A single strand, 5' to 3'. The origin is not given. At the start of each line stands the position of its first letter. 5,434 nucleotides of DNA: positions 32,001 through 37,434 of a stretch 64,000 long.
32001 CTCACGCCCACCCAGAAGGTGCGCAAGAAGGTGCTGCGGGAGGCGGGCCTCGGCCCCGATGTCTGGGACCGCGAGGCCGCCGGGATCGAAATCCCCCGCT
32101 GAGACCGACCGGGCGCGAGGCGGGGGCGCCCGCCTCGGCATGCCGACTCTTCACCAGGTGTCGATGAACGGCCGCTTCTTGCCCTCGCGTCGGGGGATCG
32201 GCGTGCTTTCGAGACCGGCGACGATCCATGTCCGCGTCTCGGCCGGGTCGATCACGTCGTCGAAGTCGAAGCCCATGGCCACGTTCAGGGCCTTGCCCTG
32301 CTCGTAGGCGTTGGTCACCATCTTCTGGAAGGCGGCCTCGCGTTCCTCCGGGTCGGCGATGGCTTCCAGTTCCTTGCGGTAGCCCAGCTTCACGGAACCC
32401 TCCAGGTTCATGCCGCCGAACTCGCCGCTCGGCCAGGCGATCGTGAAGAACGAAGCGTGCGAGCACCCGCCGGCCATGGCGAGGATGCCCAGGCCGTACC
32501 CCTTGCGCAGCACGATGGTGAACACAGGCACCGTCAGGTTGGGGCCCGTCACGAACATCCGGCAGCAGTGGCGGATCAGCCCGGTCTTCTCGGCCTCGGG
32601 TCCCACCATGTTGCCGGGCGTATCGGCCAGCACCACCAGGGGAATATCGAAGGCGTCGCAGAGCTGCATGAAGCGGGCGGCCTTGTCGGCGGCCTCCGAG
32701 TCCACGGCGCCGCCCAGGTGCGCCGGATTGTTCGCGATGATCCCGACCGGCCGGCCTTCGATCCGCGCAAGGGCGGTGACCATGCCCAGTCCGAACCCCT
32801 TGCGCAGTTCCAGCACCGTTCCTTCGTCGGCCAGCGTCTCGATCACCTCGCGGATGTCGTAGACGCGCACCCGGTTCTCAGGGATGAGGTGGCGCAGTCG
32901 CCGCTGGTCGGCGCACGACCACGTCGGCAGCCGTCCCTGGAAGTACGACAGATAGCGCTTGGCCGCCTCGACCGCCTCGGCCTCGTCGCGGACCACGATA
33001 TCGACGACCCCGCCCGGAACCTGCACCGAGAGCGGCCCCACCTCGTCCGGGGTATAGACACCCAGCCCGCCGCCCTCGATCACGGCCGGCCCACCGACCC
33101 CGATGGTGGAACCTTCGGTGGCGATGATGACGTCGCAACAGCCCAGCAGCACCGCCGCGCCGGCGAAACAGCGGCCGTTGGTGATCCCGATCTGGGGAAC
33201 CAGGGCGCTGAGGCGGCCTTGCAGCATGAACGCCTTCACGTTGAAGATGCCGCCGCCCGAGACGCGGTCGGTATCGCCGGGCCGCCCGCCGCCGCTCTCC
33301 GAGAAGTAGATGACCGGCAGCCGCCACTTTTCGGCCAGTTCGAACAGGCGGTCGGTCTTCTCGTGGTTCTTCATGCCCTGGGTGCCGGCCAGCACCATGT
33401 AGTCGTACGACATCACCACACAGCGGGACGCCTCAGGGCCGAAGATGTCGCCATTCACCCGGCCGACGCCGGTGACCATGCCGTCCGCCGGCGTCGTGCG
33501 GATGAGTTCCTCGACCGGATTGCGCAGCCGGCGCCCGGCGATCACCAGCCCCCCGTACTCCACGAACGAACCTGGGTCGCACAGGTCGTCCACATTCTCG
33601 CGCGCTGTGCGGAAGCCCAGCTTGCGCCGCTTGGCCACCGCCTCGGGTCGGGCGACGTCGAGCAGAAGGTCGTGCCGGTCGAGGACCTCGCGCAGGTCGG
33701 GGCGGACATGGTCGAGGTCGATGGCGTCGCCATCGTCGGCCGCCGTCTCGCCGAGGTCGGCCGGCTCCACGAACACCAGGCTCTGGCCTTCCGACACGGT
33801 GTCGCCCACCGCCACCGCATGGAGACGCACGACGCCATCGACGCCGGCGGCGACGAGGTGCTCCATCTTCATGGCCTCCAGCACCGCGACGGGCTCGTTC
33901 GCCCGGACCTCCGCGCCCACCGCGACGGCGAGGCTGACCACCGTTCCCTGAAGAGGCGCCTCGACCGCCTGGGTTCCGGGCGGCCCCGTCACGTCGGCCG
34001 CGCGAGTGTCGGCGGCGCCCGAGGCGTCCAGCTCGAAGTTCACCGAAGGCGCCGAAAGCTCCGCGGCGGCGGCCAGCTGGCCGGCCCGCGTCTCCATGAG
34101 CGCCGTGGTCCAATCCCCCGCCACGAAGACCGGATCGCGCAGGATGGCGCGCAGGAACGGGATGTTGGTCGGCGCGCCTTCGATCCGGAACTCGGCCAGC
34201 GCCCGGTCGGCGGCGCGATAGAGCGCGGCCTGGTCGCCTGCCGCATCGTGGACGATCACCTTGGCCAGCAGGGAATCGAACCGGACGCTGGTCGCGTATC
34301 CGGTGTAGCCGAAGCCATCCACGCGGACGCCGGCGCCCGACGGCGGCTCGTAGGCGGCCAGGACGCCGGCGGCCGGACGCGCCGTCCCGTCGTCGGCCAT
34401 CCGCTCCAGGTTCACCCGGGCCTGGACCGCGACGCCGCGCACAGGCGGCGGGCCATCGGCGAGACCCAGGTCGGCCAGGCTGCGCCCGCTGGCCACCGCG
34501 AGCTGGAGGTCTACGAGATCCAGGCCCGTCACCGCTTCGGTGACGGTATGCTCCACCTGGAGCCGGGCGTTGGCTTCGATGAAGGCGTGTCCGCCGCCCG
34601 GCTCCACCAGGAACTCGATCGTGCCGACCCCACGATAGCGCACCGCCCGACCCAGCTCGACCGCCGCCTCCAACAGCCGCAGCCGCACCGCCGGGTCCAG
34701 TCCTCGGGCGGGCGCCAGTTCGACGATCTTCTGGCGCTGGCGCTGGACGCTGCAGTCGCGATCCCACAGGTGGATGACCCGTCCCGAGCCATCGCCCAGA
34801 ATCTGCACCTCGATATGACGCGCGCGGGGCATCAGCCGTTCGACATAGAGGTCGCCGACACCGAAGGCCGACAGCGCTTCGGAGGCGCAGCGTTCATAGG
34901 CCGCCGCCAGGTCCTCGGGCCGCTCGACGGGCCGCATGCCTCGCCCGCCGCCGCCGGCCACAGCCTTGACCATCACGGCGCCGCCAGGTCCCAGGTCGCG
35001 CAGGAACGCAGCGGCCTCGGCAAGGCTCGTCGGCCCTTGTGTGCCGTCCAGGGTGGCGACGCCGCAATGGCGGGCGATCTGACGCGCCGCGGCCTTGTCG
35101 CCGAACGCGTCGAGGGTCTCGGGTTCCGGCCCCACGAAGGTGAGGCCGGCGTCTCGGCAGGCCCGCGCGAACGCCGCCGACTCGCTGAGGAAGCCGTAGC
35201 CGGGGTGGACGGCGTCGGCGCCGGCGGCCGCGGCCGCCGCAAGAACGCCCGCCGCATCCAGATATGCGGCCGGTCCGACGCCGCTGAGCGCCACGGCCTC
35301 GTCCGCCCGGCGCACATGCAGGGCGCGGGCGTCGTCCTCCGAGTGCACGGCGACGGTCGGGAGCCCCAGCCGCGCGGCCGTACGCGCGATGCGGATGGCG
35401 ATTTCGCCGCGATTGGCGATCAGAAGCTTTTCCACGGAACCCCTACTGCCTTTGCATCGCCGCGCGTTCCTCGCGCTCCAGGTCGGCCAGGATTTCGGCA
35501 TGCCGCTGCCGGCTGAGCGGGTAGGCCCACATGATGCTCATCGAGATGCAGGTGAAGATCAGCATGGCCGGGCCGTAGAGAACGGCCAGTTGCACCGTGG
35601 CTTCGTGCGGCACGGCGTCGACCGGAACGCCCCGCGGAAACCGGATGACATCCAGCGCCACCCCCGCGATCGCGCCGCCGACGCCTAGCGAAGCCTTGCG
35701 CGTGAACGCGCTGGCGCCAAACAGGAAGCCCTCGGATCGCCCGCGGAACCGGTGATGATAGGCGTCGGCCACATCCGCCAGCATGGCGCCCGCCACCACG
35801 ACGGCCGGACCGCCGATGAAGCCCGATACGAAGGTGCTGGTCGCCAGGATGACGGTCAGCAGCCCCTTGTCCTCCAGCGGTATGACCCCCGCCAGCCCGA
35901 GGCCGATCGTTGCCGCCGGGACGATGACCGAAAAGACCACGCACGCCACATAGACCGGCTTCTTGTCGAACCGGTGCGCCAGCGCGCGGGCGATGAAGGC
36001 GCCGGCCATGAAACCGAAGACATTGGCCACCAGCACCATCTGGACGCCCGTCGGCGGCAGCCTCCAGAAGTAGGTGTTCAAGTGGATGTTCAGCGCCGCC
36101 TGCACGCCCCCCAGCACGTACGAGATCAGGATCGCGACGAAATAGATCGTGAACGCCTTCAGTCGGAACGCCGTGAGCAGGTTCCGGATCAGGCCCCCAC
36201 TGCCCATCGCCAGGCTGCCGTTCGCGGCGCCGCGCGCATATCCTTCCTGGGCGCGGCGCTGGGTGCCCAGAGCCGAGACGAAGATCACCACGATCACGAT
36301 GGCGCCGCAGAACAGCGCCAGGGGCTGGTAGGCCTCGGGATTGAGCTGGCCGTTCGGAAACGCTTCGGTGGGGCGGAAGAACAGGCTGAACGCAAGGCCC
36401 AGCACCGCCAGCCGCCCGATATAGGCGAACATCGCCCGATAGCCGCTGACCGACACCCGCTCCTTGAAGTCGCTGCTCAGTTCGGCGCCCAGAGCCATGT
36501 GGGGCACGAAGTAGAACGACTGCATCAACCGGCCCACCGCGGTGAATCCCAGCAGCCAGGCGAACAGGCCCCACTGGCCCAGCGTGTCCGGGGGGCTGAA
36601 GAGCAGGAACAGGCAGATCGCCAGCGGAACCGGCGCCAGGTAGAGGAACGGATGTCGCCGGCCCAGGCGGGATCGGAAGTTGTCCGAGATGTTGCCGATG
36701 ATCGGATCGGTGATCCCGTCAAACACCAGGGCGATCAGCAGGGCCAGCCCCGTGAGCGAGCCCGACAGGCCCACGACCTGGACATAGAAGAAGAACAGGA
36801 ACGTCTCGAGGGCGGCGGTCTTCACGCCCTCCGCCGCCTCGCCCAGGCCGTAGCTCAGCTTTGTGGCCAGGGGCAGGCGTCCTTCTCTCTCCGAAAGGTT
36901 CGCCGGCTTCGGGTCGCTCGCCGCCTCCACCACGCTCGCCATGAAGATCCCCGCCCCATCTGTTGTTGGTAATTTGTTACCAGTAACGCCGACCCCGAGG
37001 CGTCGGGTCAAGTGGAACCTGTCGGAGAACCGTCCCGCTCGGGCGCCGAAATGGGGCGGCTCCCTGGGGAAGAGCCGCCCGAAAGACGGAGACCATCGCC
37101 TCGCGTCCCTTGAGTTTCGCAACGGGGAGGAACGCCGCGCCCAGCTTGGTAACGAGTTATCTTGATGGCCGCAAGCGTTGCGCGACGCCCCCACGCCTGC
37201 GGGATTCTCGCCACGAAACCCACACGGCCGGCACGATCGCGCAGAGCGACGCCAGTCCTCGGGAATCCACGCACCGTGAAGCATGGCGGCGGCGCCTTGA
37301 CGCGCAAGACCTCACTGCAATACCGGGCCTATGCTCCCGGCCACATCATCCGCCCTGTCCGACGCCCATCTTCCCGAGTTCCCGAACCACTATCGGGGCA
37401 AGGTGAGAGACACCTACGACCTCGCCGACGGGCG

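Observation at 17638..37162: Candidate new catabolic system: a TetR-centred, operator-linked island resembling peroxisomal branched-chain (phytanoyl-CoA-type) acyl-CoA oxidation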

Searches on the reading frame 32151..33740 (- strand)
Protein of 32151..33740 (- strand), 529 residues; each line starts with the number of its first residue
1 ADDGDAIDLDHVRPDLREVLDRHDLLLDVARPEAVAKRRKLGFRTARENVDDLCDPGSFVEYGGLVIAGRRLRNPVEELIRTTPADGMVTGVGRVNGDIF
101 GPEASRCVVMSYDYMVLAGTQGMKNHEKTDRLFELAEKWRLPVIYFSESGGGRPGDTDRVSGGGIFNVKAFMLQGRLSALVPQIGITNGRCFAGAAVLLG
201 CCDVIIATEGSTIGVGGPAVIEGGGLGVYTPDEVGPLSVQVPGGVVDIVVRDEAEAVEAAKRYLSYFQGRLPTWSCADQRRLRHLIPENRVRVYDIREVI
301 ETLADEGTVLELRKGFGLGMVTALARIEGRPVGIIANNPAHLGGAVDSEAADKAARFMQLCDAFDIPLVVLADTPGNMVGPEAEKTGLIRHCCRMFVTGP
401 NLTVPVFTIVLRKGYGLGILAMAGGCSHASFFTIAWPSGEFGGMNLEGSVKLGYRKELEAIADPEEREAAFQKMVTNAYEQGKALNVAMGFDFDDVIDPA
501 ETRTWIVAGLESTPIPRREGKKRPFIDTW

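Call 40: search_solved_structures(query=window:32151-33740:-, max_evalue=1e-20)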
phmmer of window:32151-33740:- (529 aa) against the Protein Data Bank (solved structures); distinct sequences matched with E-value up to 1e-20: 40.
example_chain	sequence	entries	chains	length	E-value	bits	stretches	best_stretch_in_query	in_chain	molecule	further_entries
4rcn_A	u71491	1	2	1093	1.8e-193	647.1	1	5-507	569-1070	long-chain acyl-CoA carboxylase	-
5fif_A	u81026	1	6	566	5.3e-173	579.6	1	22-520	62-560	Carboxylase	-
1on3_A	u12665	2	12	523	4e-74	253.3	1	33-517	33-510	Methylmalonyl-CoA carboxyltransferase 12S subunit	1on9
1vrg_A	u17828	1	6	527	2.5e-69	237.4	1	30-521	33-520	propionyl-CoA carboxylase, beta subunit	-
1x0u_A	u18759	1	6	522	2.9e-66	227.4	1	38-517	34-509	hypothetical methylmalonyl-CoA decarboxylase alpha subunit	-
7w5u_A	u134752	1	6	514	1.5e-60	208.5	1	13-511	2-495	Acetyl-CoA carboxylase complex, beta-chain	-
5inf_A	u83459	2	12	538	2.7e-59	204.4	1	18-514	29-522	Carboxyl transferase | Putative carboxyl transferase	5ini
5ing_A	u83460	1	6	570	3.3e-59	204.1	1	18-514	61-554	Putative carboxyl transferase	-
9j0c_A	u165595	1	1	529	1e-57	199.2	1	18-513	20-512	Acyl-CoA carboxylase subunit beta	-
9t97_D4a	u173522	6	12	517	1.2e-57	198.9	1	17-505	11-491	Propionyl-CoA carboxylase beta chain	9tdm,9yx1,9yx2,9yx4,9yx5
3ib9_A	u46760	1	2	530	3.5e-57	197.4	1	30-515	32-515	Propionyl-CoA carboxylase complex B subunit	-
3n6r_B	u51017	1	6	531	3.7e-57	197.3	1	35-507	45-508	Propionyl-CoA carboxylase, beta subunit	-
3ibb_A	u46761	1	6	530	4.6e-57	197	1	30-515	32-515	Propionyl-CoA carboxylase complex B subunit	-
1xnw_A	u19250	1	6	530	6e-57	196.6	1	30-515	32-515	propionyl-CoA carboxylase complex B subunit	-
3iav_A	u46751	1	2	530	7.1e-57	196.4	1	30-515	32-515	Propionyl-CoA carboxylase complex B subunit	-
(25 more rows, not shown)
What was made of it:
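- On Geranyl-CoA / methylcrotonyl-CoA carboxylase (gamma-carboxylating): 12S and PCC beta score 197-253 bits and LCC scores 647 bits (call 40).
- Closest known: Acyclic terpene / leucine utilisation. Different: The CT domain is of the alpha-carboxylating lineage, and GCC/MCC beta subunits are its most distant PDB relatives (call 40).
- GCC and MCC beta subunits are the most distant hits, at 144 bits and below (call 40).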

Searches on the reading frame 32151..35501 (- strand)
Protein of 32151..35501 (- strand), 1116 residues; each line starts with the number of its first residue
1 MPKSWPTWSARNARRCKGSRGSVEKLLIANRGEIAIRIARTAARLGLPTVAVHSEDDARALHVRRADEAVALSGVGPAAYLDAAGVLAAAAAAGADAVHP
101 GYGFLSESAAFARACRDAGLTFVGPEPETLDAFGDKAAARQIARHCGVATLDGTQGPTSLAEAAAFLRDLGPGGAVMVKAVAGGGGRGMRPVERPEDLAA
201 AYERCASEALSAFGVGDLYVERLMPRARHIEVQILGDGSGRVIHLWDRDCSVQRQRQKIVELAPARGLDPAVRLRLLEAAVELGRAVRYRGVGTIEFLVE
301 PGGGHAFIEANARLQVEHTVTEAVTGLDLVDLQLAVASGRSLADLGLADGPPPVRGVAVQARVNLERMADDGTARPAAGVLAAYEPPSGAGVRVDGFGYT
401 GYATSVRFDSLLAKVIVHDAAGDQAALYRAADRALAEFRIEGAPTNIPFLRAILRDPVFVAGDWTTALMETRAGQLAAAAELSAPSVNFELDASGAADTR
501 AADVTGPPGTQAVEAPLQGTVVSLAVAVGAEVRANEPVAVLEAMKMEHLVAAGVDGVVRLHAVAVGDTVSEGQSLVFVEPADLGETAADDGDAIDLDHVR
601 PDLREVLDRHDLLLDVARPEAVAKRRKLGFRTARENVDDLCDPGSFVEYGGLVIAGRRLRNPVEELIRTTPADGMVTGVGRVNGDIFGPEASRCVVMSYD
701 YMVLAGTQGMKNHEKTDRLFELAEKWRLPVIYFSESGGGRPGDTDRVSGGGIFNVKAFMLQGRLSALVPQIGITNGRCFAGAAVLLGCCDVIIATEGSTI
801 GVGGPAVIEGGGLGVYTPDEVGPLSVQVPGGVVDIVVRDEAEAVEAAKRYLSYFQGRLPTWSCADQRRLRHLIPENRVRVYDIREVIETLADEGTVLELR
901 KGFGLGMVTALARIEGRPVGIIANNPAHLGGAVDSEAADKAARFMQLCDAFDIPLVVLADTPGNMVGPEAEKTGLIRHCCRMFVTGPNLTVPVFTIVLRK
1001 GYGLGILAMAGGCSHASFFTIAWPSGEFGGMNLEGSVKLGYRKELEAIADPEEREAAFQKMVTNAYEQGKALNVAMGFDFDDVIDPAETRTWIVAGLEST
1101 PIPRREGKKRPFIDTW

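Call 7: search_protein_families(library=pfam, proteins=[window:32151-35501:-], max_evalue=0.001)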
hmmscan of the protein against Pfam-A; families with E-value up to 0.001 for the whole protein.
window:32151-35501:- (1116 aa): 6 families
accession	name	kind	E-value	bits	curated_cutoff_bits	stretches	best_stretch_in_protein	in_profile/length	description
PF01039.27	Carboxyl_trans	-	4.7e-83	279.9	22.3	1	626-1098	3-476/493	Carboxyl transferase domain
PF02786.22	CPSase_L_D2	-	7.3e-55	186.2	19.8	1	135-343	1-209/211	Carbamoyl-phosphate synthase L chain, ATP binding domain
PF00289.28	Biotin_carb_N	-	5.3e-40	136.8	25.5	1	23-130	2-110/110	Biotin carboxylase, N-terminal domain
PF02785.25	Biotin_carb_C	-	9e-26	90.5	32.4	1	360-470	1-107/108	Biotin carboxylase C-terminal domain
PF03255.19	ACCA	-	1.8e-14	54.1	23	1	908-1011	95-206/310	Acetyl co-enzyme A carboxylase carboxyltransferase-like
PF00364.28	Biotin_lipoyl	-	4.5e-12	46.1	22.1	1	513-576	3-71/73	Biotin-requiring enzyme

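Call 9: search_protein_families(library=ncbifam, proteins=[window:32151-35501:-], max_evalue=0.01)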
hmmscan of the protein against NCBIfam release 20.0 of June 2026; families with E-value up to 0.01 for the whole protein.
window:32151-35501:- (1116 aa): 38 families (the best 25 are shown)
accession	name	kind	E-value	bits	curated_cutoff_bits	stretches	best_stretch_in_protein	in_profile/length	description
NF009554.0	PRK12999.1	equivalog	4.9e-171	571.1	965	2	22-474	4-457/1147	pyruvate carboxylase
TIGR01235.1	pyruv_carbox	equivalog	1e-147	493.5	1114.45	2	25-472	1-451/1143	pyruvate carboxylase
TIGR02712.1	urea_carbox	equivalog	1.9e-141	473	1303.85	2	24-472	2-442/1201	urea carboxylase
NF006367.0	PRK08591.1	subfamily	9.9e-137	456.3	597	1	23-473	2-445/451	acetyl-CoA carboxylase biotin carboxylase subunit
NF009471.0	PRK12833.1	equivalog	2.4e-130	435.2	686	1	22-478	4-453/467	acetyl-CoA carboxylase biotin carboxylase subunit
TIGR00514.1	accC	equivalog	8.1e-130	433.6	626.5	1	23-473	2-445/449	acetyl-CoA carboxylase biotin carboxylase subunit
NF006406.0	PRK08654.1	equivalog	3.4e-125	418.4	739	1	24-472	3-443/499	acetyl-CoA carboxylase biotin carboxylase subunit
NF005525.0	PRK07178.1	equivalog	5.2e-123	411.1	768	1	23-483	2-453/471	acetyl-CoA carboxylase biotin carboxylase subunit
NF004085.0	PRK05586.1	equivalog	1.9e-119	399.5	723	1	23-472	2-444/448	acetyl-CoA carboxylase biotin carboxylase subunit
NF006287.0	PRK08463.1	equivalog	1.9e-115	386.4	775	1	23-479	2-451/479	acetyl-CoA carboxylase subunit A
NF006286.0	PRK08462.1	equivalog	6.7e-109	364.7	740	1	23-471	4-443/445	acetyl-CoA carboxylase biotin carboxylase subunit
TIGR01117.1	mmdA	subfamily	6.9e-77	259.4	998.8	1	610-1099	10-494/512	methylmalonyl-CoA decarboxylase subunit alpha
NF041504.1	AccA_sub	subfamily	4.1e-17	62.4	300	2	908-1010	42-152/257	carboxyltransferase subunit alpha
NF004344.0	PRK05724.1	equivalog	2.5e-13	50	357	1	908-1012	99-211/319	acetyl-CoA carboxylase carboxyltransferase subunit alpha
NF005530.0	PRK07189.1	equivalog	8.6e-13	48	228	1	631-809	16-190/303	biotin-independent malonate decarboxylase subunit beta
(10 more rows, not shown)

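Call 16: search_solved_structures(query=window:32151-35501:-, max_evalue=1e-30)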
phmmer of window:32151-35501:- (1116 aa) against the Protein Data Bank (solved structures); distinct sequences matched with E-value up to 1e-30: 113 (the best 60 are shown).
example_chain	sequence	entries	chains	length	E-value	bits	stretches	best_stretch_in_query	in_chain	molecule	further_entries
4rcn_A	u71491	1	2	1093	0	1080.1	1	25-1094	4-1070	long-chain acyl-CoA carboxylase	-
5fif_A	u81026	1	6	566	3.3e-172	578.2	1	593-1107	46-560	Carboxylase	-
5h80_A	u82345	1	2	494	1.2e-140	473.6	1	20-478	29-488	Carboxylase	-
7wta_A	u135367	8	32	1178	2.3e-127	429.7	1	12-470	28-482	Pyruvate carboxylase, mitochondrial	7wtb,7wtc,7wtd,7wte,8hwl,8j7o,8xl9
4hnt_A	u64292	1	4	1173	1.2e-122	414.1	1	19-471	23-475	Pyruvate carboxylase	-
3bg5_A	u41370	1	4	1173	8e-122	411.3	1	19-471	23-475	Pyruvate carboxylase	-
4hnu_A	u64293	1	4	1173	8.7e-122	411.2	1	19-471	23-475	Pyruvate carboxylase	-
3ho8_A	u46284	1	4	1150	1.9e-121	410.1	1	23-471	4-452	Pyruvate carboxylase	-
3hb9_A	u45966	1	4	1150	1.9e-121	410.1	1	23-471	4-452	Pyruvate carboxylase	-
3hbl_A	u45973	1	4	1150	1.9e-121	410.1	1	23-471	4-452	Pyruvate carboxylase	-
4hnv_A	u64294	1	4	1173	3.9e-121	409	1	19-471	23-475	Pyruvate carboxylase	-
8gk8_C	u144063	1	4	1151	1.3e-120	407.4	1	23-471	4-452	Pyruvate carboxylase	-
4qsh_A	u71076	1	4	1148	7.8e-115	388.2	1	22-472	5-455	Pyruvate carboxylase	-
4qsk_A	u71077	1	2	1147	8.2e-115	388.1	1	23-472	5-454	Pyruvate carboxylase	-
4qsl_H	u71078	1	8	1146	9e-115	388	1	23-472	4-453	Pyruvate carboxylase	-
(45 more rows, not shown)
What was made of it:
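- Checked: | Single-chain BC-BCCP-CT carboxylase | 32151-35435 (-) | 1080 bits, full length, to LCC 4RCN (call 16) |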

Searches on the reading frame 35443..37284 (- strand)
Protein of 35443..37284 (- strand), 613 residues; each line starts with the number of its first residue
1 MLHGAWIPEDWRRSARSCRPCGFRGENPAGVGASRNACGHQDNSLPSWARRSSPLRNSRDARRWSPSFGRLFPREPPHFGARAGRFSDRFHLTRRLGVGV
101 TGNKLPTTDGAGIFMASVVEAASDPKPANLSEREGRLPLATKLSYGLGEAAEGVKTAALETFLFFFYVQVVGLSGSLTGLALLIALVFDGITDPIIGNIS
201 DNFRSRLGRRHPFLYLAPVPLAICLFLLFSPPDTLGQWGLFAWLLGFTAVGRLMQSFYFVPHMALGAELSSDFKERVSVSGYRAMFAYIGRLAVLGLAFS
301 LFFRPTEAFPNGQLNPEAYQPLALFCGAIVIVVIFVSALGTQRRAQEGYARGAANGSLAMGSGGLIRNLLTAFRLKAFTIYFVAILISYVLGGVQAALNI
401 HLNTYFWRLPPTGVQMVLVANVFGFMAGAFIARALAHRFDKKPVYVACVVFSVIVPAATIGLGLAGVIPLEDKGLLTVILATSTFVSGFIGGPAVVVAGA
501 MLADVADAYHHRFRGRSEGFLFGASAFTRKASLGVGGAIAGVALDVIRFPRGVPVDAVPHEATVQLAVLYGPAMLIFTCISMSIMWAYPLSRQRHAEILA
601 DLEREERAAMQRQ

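Call 7: search_protein_families(library=pfam, proteins=[window:35443-37284:-], max_evalue=0.001)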
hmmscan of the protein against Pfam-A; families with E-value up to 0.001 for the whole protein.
window:35443-37284:- (613 aa): 2 families
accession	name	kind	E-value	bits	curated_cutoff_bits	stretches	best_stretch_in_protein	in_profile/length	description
PF13347.12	MFS_2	-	1.5e-69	235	27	1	144-592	1-427/427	MFS/sugar transport protein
PF07690.21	MFS_1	-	1.4e-09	37.8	33.4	1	166-405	22-228/347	Major Facilitator Superfamily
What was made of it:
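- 35443..36942 (-): MFS_2 / GPH-family inner-membrane permease (499 aa), first gene of the MFS-LCC operon. Pfam MFS_2 scores 235 bits (call 7).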

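Call 9: search_protein_families(library=ncbifam, proteins=[window:35443-37284:-], max_evalue=0.01)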
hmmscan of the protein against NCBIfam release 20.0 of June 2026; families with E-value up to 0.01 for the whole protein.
window:35443-37284:- (613 aa): 6 families
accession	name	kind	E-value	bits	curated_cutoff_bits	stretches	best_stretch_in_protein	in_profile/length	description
TIGR00792.1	gph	subfamily_domain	5.6e-48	163.7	231.35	1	142-603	1-435/437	glycoside-pentoside-hexuronide (GPH):cation symporter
NF007237.0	PRK09669.1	subfamily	6.9e-42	143.6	610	1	137-608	6-448/461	putative symporter YagG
NF007749.0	PRK10429.1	equivalog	2.3e-30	105.8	456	1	138-606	4-451/473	melibiose:sodium transporter MelB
NF007353.0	PRK09848.1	equivalog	1.6e-24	86.5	528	1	141-607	9-446/457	glucuronide transporter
NF008526.0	PRK11462.1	equivalog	5.9e-18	64.9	836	1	139-545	8-386/460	glycoside-pentoside-hexuronide family transporter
TIGR01301.1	GPH_sucrose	subfamily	3.3e-06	26.2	511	1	158-228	21-91/476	sucrose/proton symporter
